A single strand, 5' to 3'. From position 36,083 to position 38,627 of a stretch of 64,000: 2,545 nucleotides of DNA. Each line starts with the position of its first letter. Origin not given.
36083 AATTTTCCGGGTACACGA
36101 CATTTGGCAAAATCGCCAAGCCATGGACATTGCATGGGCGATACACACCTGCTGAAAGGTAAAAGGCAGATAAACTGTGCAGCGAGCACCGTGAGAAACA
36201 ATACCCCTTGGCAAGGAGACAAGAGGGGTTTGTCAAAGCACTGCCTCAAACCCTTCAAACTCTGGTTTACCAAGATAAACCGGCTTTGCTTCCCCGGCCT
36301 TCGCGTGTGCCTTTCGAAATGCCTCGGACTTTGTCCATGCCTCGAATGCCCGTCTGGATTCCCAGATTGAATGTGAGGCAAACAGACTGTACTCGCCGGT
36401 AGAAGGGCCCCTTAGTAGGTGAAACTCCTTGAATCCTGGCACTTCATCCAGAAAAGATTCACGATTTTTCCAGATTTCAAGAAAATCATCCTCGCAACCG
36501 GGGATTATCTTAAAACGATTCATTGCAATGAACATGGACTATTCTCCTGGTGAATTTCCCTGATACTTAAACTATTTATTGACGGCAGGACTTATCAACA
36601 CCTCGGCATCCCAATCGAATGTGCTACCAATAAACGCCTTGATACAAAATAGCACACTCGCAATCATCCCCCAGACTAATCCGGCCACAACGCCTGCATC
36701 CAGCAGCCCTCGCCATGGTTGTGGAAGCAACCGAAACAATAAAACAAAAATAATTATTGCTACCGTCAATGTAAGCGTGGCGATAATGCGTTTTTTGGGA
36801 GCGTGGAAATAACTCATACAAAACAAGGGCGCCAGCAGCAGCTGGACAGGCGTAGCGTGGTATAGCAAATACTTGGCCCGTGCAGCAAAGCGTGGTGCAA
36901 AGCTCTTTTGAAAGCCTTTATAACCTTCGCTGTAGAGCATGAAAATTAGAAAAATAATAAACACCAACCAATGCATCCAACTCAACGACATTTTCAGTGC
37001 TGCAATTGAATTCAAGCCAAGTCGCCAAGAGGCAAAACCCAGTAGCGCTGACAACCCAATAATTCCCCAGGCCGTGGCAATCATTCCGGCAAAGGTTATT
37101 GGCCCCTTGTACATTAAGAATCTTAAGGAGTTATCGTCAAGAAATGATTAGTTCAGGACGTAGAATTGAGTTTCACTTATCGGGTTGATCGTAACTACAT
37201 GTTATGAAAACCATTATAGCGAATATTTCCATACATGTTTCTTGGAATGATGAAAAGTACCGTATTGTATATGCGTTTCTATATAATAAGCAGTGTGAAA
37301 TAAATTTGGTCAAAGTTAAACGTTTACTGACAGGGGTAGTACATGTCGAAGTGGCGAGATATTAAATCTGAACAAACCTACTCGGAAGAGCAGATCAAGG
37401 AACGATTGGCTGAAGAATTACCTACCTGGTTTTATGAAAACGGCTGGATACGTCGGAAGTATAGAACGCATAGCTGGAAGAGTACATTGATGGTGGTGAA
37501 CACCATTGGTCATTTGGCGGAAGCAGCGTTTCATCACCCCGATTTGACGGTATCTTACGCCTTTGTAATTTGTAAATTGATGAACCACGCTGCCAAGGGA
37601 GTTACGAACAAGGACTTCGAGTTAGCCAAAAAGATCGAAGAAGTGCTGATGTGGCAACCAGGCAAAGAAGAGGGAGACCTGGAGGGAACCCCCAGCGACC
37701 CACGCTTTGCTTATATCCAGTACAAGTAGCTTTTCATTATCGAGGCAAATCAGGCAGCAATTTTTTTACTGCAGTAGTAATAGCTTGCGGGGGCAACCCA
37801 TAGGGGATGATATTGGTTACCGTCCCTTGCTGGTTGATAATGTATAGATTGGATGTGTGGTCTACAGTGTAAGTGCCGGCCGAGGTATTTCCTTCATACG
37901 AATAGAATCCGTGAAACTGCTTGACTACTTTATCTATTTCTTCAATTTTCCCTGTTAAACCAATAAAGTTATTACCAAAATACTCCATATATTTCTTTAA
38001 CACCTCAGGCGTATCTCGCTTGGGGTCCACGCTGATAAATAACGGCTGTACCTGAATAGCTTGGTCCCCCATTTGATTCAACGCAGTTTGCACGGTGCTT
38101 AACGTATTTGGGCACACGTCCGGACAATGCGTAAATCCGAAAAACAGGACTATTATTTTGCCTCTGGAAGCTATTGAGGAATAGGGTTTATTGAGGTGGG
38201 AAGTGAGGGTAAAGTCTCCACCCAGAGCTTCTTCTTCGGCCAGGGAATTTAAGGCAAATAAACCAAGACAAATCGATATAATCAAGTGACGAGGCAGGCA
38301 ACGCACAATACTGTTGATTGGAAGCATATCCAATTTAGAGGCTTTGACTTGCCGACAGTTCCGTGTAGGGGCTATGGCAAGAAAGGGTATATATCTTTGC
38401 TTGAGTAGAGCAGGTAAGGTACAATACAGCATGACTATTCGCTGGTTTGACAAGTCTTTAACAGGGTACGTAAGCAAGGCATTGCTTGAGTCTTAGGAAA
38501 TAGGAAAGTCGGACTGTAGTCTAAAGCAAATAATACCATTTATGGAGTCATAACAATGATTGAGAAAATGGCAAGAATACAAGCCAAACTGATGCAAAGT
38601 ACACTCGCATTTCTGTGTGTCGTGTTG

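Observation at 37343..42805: Methanethiol oxidase (SBP56/MtoX) module with two SCO1-type copper chaperones, a MauG-like di-haem peroxidase and a TlpA thioredoxin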

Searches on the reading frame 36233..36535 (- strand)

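Call 3: search_protein_families(library=pfam, proteins=[window:36233-36535:-], max_evalue=0.01)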
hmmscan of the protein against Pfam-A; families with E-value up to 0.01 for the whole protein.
window:36233-36535:- (100 aa): 1 family
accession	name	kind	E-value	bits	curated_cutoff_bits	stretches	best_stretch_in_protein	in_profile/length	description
PF03992.22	ABM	-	2e-19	69.9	23.1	1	1-79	1-78/78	Antibiotic biosynthesis monooxygenase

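Call 4: search_protein_families(library=ncbifam, proteins=[window:36233-36535:-], max_evalue=0.01)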
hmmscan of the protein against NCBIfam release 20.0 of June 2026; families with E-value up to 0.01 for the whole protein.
window:36233-36535:- (100 aa): 5 families
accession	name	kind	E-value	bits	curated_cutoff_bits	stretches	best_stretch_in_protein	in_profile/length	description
NF053649.1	HemeDegHumQ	equivalog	1.9e-45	153.3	130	1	1-99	1-99/102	heme-degrading protein HmuQ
NF009839.0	PRK13314.1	equivalog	7.3e-09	35.5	115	1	1-87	1-85/107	heme oxygenase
NF009840.0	PRK13315.1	equivalog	1.2e-08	35.3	119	1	1-83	1-82/107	heme oxygenase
NF009838.2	PRK13313.1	equivalog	3.3e-07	30.3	200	1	1-79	1-78/108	staphylobilin-forming heme oxygenase IsdI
NF009841.0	PRK13316.1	equivalog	9e-06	25.7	156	1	30-83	36-90/121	heme oxygenase IsdG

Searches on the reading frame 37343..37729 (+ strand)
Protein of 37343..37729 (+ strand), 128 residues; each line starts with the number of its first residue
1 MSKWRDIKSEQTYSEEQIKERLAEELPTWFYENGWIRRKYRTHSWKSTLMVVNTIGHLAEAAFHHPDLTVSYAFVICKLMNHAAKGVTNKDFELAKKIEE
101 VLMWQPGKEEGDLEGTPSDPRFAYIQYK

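Call 3: search_protein_families(library=pfam, proteins=[window:37343-37729:+], max_evalue=0.01)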
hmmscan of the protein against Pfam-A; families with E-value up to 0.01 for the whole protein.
window:37343-37729:+ (128 aa): 1 family
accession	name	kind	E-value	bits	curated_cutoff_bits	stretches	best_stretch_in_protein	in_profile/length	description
PF01329.24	Pterin_4a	-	2.4e-24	85.7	26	1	12-101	2-91/91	Pterin 4 alpha carbinolamine dehydratase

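Call 4: search_protein_families(library=ncbifam, proteins=[window:37343-37729:+], max_evalue=0.01)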
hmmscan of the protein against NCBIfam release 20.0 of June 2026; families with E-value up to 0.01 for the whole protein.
window:37343-37729:+ (128 aa): 5 families
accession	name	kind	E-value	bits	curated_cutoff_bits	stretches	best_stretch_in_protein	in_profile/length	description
NF002017.0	PRK00823.1-2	equivalog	1.4e-23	82.7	80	1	11-101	3-92/94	4a-hydroxytetrahydrobiopterin dehydratase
NF002019.0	PRK00823.1-4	equivalog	1.1e-13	51.3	137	1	9-101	18-111/116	4a-hydroxytetrahydrobiopterin dehydratase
NF002018.0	PRK00823.1-3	equivalog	9.3e-13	48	108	1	13-101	6-95/98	4a-hydroxytetrahydrobiopterin dehydratase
NF002016.0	PRK00823.1-1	equivalog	8.8e-11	41.9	133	1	15-102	21-111/113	4a-hydroxytetrahydrobiopterin dehydratase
NF002020.0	PRK00823.1-5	equivalog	1.4e-09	38.1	146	1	8-101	10-104/111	4a-hydroxytetrahydrobiopterin dehydratase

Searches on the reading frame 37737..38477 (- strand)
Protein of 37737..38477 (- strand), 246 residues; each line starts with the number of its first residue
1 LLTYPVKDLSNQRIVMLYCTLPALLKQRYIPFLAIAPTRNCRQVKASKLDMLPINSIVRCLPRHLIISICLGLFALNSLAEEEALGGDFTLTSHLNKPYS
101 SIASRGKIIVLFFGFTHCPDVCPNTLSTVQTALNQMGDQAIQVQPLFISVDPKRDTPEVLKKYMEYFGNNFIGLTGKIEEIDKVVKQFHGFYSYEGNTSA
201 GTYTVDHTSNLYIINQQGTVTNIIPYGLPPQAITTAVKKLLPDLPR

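Call 3: search_protein_families(library=pfam, proteins=[window:37737-38477:-], max_evalue=0.01)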
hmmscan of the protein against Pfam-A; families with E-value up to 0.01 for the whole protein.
window:37737-38477:- (246 aa): 3 families
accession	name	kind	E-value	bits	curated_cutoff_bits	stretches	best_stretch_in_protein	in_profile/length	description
PF02630.20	SCO1-SenC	-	3.9e-45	153.5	22.8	1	86-219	1-133/134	SCO1/SenC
PF13905.12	Thioredoxin_8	-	7.6e-06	26.6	27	1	106-220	1-94/94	Thioredoxin-like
PF00578.27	AhpC-TSA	-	5.9e-05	23.5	26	1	88-207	7-117/124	AhpC/TSA family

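Call 4: search_protein_families(library=ncbifam, proteins=[window:37737-38477:-], max_evalue=0.01)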
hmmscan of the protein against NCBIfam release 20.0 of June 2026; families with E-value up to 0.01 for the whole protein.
window:37737-38477:- (246 aa): 0 families
